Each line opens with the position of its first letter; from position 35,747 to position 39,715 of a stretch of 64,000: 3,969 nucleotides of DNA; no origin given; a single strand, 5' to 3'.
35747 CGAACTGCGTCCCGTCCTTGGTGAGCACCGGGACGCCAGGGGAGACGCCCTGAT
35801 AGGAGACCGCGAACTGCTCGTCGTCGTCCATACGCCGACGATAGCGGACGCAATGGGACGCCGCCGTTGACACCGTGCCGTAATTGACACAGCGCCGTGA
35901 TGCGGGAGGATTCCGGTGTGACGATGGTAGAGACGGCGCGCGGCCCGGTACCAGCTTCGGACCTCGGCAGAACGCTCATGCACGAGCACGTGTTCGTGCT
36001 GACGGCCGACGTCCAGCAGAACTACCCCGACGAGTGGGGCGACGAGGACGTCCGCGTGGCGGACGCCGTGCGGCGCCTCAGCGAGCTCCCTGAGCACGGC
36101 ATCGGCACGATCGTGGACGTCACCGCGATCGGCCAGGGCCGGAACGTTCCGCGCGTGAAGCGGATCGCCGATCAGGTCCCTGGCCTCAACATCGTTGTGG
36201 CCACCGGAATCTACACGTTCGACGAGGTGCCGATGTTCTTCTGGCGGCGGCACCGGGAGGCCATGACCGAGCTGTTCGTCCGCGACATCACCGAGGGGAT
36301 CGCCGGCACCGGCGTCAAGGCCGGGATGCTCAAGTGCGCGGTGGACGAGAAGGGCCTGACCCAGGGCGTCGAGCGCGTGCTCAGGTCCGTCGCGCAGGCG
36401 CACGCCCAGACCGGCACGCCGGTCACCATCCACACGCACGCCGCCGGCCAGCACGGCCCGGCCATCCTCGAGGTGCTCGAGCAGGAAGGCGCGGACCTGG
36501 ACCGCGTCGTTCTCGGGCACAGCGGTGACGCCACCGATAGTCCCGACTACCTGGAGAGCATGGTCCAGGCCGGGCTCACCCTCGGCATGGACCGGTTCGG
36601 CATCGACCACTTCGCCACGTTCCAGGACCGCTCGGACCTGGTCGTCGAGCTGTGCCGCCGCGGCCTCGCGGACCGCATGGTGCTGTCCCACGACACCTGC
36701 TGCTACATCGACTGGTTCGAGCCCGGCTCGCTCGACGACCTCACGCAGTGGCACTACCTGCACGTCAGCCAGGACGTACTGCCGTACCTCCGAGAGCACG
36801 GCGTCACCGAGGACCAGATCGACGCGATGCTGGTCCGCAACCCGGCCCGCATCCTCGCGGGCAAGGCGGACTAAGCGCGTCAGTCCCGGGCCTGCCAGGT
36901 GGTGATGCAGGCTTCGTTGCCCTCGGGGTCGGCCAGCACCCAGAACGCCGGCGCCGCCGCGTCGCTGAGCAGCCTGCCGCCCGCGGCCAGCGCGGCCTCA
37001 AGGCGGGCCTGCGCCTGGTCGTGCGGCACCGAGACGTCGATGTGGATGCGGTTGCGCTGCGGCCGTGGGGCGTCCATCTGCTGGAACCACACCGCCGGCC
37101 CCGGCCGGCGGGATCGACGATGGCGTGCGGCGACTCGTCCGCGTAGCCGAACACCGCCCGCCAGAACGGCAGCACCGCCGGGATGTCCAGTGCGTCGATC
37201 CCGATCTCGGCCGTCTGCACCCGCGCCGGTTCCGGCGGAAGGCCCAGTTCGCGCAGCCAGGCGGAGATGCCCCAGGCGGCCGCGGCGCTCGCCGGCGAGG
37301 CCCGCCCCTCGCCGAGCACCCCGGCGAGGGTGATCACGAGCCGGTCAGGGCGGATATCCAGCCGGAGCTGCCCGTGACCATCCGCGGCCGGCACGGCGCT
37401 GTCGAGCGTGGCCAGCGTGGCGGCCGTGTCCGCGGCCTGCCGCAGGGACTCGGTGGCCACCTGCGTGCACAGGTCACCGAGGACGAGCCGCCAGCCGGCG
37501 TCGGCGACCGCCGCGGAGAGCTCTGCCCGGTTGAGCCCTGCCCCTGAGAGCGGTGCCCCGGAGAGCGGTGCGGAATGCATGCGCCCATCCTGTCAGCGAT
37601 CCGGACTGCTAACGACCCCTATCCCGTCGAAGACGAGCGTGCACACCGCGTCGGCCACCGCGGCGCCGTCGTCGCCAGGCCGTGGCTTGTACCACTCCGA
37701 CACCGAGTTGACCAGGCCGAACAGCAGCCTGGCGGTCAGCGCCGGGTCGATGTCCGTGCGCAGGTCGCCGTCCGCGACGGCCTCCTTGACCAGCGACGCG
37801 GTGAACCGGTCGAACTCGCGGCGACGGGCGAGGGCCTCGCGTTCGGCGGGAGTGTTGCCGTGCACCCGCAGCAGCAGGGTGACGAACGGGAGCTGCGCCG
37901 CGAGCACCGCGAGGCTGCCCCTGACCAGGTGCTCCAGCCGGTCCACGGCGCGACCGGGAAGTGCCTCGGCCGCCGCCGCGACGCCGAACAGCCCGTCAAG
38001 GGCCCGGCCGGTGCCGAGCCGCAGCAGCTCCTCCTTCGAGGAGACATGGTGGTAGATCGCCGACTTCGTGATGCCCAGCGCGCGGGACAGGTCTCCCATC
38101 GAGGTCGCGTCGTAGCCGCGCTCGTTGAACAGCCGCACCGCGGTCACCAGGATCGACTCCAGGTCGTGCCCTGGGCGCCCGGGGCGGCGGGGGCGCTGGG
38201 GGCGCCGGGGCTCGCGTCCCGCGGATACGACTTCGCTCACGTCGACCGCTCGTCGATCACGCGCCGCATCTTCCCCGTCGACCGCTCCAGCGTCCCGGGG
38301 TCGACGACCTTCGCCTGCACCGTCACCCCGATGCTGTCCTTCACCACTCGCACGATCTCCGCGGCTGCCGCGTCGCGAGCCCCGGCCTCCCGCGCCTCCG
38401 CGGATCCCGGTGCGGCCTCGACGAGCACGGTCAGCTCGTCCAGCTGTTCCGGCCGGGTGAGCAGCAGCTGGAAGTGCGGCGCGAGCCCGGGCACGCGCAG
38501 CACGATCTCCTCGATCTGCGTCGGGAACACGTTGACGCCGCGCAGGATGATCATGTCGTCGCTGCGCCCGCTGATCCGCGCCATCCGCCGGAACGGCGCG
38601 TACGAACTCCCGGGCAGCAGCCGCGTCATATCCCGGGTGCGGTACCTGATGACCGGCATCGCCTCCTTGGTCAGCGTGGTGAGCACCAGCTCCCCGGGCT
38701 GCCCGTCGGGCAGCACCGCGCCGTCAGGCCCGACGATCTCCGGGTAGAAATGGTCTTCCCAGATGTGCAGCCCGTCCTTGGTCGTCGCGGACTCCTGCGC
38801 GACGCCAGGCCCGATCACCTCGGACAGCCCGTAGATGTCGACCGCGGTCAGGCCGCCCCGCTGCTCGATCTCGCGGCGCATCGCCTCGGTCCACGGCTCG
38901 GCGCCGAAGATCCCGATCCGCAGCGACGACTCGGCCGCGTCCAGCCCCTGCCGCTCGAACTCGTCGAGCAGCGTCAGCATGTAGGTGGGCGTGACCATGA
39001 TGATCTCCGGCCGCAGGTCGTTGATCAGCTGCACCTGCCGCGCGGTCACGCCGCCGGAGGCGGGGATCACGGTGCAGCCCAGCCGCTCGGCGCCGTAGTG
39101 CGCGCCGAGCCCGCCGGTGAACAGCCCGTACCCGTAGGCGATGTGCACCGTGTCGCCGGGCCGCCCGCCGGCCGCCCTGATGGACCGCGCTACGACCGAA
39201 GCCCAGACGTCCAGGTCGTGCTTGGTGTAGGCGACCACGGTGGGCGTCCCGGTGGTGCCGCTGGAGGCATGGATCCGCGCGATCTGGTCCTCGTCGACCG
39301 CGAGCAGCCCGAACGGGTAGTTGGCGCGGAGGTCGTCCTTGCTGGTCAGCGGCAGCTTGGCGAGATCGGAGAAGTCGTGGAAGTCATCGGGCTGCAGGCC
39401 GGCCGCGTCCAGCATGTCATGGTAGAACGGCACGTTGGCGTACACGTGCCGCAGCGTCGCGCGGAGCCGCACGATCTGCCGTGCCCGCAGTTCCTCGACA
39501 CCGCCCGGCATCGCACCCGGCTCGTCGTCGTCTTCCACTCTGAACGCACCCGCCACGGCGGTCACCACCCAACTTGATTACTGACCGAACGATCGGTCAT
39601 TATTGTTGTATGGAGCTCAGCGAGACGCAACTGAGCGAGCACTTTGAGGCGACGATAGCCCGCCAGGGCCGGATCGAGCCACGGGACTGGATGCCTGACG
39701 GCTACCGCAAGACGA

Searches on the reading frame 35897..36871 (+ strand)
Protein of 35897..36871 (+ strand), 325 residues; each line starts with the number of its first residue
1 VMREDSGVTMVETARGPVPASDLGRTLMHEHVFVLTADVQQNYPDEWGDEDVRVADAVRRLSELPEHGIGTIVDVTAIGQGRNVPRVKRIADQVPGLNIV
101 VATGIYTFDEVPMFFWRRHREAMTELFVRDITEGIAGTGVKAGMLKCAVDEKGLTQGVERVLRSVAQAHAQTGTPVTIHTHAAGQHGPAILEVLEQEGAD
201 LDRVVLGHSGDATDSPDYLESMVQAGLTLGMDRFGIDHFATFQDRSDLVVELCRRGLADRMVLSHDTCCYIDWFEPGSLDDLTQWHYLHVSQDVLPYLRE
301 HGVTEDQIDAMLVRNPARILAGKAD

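Call 20: search_protein_families(library=pfam, proteins=[window:35897-36871:+], max_evalue=0.00001)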
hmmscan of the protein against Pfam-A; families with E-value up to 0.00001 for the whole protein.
window:35897-36871:+ (325 aa): 1 family
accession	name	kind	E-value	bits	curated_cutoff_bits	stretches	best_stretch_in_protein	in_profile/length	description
PF02126.24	PTE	-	2.4e-91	306.7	22.4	1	20-320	3-297/298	Phosphotriesterase family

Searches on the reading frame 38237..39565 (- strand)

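Call 19: search_protein_families(library=pfam, proteins=[window:38237-39565:-], max_evalue=0.00001)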
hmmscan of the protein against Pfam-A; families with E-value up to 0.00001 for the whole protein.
window:38237-39565:- (442 aa): 2 families
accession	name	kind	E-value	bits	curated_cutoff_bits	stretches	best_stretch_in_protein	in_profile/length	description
PF14535.12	AMP-binding_C_2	-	2.3e-26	92.3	25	1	343-440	1-96/96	AMP-binding enzyme C-terminal domain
PF00501.34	AMP-binding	-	1.4e-20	73.9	29.9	1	89-295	158-374/384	AMP-binding enzyme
